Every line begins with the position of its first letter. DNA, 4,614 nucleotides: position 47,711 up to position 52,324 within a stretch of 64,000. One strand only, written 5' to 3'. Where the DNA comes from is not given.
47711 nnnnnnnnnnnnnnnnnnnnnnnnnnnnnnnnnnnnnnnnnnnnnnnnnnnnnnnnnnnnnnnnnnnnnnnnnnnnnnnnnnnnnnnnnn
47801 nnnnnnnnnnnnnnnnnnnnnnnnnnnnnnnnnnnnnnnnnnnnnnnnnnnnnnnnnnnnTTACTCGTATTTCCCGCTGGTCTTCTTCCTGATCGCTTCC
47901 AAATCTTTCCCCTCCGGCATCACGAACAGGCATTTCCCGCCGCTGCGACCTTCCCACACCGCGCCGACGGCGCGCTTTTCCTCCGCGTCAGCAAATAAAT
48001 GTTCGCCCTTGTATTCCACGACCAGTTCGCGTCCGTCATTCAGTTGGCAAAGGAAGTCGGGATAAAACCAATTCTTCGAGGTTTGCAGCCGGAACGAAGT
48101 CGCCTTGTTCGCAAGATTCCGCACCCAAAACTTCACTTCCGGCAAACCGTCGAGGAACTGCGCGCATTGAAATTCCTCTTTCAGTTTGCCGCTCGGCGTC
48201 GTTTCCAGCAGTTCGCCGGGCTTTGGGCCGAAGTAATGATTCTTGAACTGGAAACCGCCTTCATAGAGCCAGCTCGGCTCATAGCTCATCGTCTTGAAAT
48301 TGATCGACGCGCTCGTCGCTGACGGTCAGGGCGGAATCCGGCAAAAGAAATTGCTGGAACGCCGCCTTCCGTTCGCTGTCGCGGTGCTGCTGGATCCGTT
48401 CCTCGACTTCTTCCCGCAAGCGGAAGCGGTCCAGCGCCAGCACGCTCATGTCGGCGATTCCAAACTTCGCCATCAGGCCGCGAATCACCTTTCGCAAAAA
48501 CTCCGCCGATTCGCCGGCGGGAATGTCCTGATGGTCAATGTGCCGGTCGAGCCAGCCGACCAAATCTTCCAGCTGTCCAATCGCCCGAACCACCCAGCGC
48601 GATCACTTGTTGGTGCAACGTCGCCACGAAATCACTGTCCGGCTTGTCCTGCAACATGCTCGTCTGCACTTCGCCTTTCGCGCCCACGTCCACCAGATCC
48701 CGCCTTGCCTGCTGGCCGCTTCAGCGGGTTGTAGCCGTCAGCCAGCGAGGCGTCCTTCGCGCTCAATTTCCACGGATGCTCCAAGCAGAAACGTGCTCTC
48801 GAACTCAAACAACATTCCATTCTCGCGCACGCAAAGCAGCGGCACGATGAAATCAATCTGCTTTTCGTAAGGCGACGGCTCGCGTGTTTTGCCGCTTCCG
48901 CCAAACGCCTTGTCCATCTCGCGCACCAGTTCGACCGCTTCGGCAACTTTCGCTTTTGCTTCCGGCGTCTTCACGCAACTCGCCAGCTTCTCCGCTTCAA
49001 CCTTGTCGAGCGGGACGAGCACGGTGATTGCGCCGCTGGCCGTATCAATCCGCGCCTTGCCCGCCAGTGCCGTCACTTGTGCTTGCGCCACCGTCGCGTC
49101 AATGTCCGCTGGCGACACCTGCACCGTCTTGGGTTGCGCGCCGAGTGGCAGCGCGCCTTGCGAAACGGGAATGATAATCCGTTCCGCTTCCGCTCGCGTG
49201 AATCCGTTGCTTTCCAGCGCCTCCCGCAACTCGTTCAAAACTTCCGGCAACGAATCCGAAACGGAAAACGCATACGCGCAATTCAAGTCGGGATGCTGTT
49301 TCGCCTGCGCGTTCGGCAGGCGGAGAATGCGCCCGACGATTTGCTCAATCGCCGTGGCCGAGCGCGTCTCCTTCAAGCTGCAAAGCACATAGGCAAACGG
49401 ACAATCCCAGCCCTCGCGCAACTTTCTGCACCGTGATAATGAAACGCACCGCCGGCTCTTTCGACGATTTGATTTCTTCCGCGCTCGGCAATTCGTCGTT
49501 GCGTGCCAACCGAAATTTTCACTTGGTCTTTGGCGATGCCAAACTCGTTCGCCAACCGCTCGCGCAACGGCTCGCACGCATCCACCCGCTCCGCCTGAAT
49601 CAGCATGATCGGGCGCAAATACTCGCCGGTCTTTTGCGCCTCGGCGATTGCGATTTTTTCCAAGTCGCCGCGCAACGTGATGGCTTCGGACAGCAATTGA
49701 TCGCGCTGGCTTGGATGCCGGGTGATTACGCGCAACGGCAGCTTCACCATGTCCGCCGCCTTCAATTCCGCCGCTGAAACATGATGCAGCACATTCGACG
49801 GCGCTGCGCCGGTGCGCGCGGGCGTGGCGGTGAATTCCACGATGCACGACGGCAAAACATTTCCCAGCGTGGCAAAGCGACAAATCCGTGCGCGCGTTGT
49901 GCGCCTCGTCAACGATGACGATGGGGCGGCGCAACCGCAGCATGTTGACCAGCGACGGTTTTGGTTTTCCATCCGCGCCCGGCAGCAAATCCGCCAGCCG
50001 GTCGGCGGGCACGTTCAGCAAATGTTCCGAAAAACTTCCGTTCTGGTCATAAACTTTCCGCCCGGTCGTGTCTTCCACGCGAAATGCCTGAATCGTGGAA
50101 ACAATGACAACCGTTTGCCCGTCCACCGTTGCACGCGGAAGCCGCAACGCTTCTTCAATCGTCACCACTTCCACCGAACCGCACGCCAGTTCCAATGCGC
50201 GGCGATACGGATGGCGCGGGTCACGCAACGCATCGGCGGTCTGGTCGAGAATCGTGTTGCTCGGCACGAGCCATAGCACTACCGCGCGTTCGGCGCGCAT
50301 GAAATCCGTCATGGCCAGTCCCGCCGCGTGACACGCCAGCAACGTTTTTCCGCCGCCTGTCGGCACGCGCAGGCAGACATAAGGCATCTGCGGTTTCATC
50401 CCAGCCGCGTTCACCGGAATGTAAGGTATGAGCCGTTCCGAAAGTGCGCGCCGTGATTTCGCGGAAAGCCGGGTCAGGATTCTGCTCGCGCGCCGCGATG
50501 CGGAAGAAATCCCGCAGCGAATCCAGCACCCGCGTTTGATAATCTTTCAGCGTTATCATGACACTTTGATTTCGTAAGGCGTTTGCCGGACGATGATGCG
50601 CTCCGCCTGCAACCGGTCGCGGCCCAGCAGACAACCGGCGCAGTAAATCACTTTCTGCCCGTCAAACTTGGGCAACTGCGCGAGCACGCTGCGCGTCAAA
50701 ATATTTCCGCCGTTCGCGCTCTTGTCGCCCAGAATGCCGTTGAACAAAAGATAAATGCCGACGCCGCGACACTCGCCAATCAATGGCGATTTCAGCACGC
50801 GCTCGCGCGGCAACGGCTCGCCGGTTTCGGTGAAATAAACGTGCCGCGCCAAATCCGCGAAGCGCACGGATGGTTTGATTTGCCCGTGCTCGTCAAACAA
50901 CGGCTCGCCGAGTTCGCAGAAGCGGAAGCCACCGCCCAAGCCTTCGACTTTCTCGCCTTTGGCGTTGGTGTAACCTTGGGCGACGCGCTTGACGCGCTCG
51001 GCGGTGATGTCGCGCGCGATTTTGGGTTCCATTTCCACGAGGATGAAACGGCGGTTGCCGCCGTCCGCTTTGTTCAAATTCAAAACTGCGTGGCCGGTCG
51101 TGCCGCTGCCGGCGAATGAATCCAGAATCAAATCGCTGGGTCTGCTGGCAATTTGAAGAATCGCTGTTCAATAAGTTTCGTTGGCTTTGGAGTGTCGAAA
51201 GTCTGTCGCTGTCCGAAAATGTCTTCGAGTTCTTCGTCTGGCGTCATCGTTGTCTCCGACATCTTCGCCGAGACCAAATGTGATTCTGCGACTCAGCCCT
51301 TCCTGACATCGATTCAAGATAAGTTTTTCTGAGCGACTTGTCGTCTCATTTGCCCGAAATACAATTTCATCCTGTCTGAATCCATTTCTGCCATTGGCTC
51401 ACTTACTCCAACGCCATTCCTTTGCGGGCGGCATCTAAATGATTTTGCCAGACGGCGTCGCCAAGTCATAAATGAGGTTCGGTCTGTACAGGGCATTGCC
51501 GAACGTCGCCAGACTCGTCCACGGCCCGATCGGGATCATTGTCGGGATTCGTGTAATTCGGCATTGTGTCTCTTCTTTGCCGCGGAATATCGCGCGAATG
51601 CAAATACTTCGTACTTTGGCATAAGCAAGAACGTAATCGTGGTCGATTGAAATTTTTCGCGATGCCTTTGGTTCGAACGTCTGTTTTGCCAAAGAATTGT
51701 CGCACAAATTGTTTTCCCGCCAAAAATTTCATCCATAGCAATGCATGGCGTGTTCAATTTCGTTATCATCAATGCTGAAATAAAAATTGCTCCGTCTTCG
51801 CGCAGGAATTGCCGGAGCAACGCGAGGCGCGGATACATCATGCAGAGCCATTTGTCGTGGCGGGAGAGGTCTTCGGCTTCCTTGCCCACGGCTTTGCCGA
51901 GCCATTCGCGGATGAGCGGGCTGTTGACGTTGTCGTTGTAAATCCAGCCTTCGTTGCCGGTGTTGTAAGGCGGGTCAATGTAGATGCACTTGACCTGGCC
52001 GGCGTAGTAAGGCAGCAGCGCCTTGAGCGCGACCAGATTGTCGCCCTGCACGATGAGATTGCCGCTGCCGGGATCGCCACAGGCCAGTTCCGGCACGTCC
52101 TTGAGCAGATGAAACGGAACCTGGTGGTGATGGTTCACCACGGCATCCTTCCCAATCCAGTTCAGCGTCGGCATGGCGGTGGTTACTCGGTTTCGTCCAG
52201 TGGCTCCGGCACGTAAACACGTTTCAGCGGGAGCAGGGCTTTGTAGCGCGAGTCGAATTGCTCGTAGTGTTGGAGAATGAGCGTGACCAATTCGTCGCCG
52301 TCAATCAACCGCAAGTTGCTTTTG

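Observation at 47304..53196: Translationally coupled Mrr-like / Mod / Res / HEPN four-gene operon, with only the two classical R-M genes broken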

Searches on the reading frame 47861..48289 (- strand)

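Call 3: search_protein_families(library=pfam, proteins=[window:47861-48289:-], max_evalue=0.01)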
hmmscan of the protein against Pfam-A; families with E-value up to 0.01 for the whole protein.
window:47861-48289:- (142 aa): 0 families

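Call 4: search_protein_families(library=padloc, proteins=[window:47861-48289:-], max_evalue=0.01)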
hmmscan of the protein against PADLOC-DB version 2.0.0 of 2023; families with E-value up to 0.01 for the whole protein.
window:47861-48289:- (142 aa): 1 family
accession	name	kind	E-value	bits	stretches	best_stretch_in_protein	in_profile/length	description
PDLC03650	REase_III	-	5.4e-26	89.2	1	8-124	757-875/898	Type III restriction enzyme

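Call 8: search_protein_families(library=ncbifam, proteins=[window:47861-48289:-], max_evalue=0.01)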
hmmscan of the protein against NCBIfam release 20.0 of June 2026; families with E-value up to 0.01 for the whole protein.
window:47861-48289:- (142 aa): 1 family
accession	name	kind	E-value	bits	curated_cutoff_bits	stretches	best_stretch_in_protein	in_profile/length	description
NF046055.1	restr_BPTD_3080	equivalog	8.6e-07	27.3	800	1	39-112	863-938/970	BPTD_3080 family restriction endonuclease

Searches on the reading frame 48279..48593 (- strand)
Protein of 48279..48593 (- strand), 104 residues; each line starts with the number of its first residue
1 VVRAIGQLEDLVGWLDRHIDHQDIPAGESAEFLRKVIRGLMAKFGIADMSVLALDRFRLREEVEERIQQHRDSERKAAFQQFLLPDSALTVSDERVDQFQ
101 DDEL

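Call 3: search_protein_families(library=pfam, proteins=[window:48279-48593:-], max_evalue=0.01)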
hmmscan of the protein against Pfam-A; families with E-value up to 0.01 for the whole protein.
window:48279-48593:- (104 aa): 1 family
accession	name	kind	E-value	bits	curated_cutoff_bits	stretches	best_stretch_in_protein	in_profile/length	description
PF19771.4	DUF6257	-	0.0086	16.3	26.2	0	17-55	3-39/61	Family of unknown function (DUF6257)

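Call 4: search_protein_families(library=padloc, proteins=[window:48279-48593:-], max_evalue=0.01)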
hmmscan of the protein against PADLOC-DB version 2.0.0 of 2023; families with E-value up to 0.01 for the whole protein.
window:48279-48593:- (104 aa): 0 families

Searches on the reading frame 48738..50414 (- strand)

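Call 3: search_protein_families(library=pfam, proteins=[window:48738-50414:-], max_evalue=0.01)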
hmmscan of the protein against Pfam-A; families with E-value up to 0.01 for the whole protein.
window:48738-50414:- (558 aa): 2 families
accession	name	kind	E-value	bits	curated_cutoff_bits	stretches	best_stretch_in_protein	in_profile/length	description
PF04851.21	ResIII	-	1.6e-08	35.1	22.5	1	13-176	26-139/164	Type III restriction enzyme, res subunit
PF00270.35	DEAD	-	0.00016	21.9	26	1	13-90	17-92/167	DEAD/DEAH box helicase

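Call 4: search_protein_families(library=padloc, proteins=[window:48738-50414:-], max_evalue=0.01)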
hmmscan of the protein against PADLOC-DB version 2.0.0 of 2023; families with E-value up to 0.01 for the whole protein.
window:48738-50414:- (558 aa): 12 families
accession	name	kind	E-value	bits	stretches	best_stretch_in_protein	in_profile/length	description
PDLC03650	REase_III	-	1.9e-52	176.8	2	9-179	56-241/898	Type III restriction enzyme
PDLC03653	REase_III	-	6.7e-37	125.1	2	5-129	82-205/883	Type III restriction enzyme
PDLC03649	REase_III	-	2.6e-07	26.9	1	331-385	503-558/973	Type III restriction enzyme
PDLC04531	PDC-M23B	-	1.9e-06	24.2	1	13-108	316-409/1060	-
PDLC01765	Cas3c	-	3.5e-06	24.2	1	12-67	185-237/612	-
PDLC03647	REase_III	-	5.5e-06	22.8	1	332-370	516-554/989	Type III restriction enzyme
PDLC03648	REase_III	-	0.0015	14.7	1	329-369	317-357/871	Type III restriction enzyme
PDLC01766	Cas3c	-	0.0024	14.1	1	5-64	542-597/1009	-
PDLC01759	Cas3b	-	0.0031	14.3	1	14-64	234-281/711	-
PDLC01758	Cas3b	-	0.0037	13.7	1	15-65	299-347/797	-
PDLC02707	PbeA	-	0.0041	13.8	1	15-112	273-365/672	PbeA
PDLC02082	Cas3b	-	0.0048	13.3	1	14-64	250-299/734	-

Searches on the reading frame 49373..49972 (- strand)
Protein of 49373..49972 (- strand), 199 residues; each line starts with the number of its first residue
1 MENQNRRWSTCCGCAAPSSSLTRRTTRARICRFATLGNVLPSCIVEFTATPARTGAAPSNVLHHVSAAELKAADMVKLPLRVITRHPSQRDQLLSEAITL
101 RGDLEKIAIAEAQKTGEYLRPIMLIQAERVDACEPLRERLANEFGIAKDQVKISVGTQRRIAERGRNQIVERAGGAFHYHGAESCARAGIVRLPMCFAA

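Call 3: search_protein_families(library=pfam, proteins=[window:49373-49972:-], max_evalue=0.01)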
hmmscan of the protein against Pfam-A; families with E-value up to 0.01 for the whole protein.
window:49373-49972:- (199 aa): 0 families

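Call 4: search_protein_families(library=padloc, proteins=[window:49373-49972:-], max_evalue=0.01)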
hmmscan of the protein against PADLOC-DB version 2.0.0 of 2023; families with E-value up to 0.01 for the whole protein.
window:49373-49972:- (199 aa): 2 families
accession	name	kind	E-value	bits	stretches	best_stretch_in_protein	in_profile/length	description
PDLC03650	REase_III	-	2.6e-19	67.2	1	32-157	241-360/898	Type III restriction enzyme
PDLC03653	REase_III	-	1.8e-15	54.2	1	35-131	279-375/883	Type III restriction enzyme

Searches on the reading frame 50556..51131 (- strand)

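Call 3: search_protein_families(library=pfam, proteins=[window:50556-51131:-], max_evalue=0.01)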
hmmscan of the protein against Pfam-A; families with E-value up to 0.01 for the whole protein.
window:50556-51131:- (191 aa): 1 family
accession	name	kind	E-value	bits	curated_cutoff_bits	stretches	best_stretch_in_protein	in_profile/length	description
PF01555.25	N6_N4_Mtase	-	8.3e-06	26.3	26.7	1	2-42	185-219/221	DNA methylase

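Call 4: search_protein_families(library=padloc, proteins=[window:50556-51131:-], max_evalue=0.01)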
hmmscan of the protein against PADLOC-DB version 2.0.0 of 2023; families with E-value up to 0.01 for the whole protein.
window:50556-51131:- (191 aa): 15 families
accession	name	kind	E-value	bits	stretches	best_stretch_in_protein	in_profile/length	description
PDLC03644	MTase_III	-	2e-62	209.7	1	1-190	348-541/542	Type III methyltransferase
PDLC03640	MTase_III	-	3.7e-27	92.9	2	1-61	398-457/654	Type III methyltransferase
PDLC03639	MTase_III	-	7.8e-16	55.5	1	2-74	447-522/639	Type III methyltransferase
PDLC03634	MTase_III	-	2.4e-15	54.4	1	1-73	411-496/621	Type III methyltransferase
PDLC03641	MTase_III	-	1.2e-12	45.2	1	1-47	413-459/657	Type III methyltransferase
PDLC03642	MTase_III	-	2e-12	44.6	1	2-53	365-417/528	Type III methyltransferase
PDLC03646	MTase_III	-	1.2e-11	41.2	1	2-56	792-845/1057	Type III methyltransferase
PDLC03637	MTase_III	-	5.4e-08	29.9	1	1-47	420-466/513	Type III methyltransferase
PDLC03636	MTase_III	-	3.6e-06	24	1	1-81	366-441/575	Type III methyltransferase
PDLC03645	MTase_III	-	5.5e-06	22.8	1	2-34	490-522/709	Type III methyltransferase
PDLC03278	MTase_II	-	3.4e-05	21.5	1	1-57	307-362/390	Type II methyltransferase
PDLC03371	MTase_II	-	0.00033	18.3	1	1-50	213-255/260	Type II methyltransferase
PDLC03643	MTase_III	-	0.00048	17.4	1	1-40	233-272/465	Type III methyltransferase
PDLC03300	MTase_II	-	0.00084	16.5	1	1-52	237-281/302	Type II methyltransferase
PDLC03635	MTase_III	-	0.0024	14.6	1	1-76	533-602/708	Type III methyltransferase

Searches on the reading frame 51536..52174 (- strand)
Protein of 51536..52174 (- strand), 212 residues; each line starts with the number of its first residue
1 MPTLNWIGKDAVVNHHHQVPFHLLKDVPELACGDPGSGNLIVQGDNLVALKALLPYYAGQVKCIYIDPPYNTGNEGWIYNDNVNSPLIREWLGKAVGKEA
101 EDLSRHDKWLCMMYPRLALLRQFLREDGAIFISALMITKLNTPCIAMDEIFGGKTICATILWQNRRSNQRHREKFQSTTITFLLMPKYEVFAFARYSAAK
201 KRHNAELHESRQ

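Call 3: search_protein_families(library=pfam, proteins=[window:51536-52174:-], max_evalue=0.01)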
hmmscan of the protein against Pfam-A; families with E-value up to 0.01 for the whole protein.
window:51536-52174:- (212 aa): 1 family
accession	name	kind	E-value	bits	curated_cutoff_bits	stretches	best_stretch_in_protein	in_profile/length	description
PF01555.25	N6_N4_Mtase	-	1.2e-12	48.7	26.7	1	61-191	1-110/221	DNA methylase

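Call 4: search_protein_families(library=padloc, proteins=[window:51536-52174:-], max_evalue=0.01)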
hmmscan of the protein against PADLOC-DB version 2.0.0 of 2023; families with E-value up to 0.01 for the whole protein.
window:51536-52174:- (212 aa): 21 families
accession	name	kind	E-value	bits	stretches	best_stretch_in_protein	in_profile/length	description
PDLC03644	MTase_III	-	1.3e-82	276.3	1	1-184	1-182/542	Type III methyltransferase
PDLC03640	MTase_III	-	2e-53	179.7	1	1-167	1-178/654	Type III methyltransferase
PDLC03634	MTase_III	-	2.5e-40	137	1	4-201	60-263/621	Type III methyltransferase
PDLC03641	MTase_III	-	1.7e-32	110.8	1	4-184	68-257/657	Type III methyltransferase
PDLC03636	MTase_III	-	2.8e-30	103.6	1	4-184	9-170/575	Type III methyltransferase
PDLC03637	MTase_III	-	5.3e-26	89.3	1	38-198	121-273/513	Type III methyltransferase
PDLC03639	MTase_III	-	3.6e-24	83.1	1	27-197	76-230/639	Type III methyltransferase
PDLC03635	MTase_III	-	1.4e-23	81.5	2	37-85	217-265/708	Type III methyltransferase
PDLC03638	MTase_III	-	2.4e-17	60.6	2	38-84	381-427/816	Type III methyltransferase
PDLC03642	MTase_III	-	2.3e-16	57.5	1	16-155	60-184/528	Type III methyltransferase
PDLC03354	MTase_II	-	4.4e-15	53.6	1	40-187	62-206/425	Type II methyltransferase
PDLC03645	MTase_III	-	3.6e-14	49.8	1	41-135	142-222/709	Type III methyltransferase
PDLC03633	MTase_III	-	3.8e-14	50.3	1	38-194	77-235/616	Type III methyltransferase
PDLC03646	MTase_III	-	5.3e-09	32.5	1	39-165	472-575/1057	Type III methyltransferase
PDLC03300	MTase_II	-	6.2e-09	33.3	1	35-174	8-153/302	Type II methyltransferase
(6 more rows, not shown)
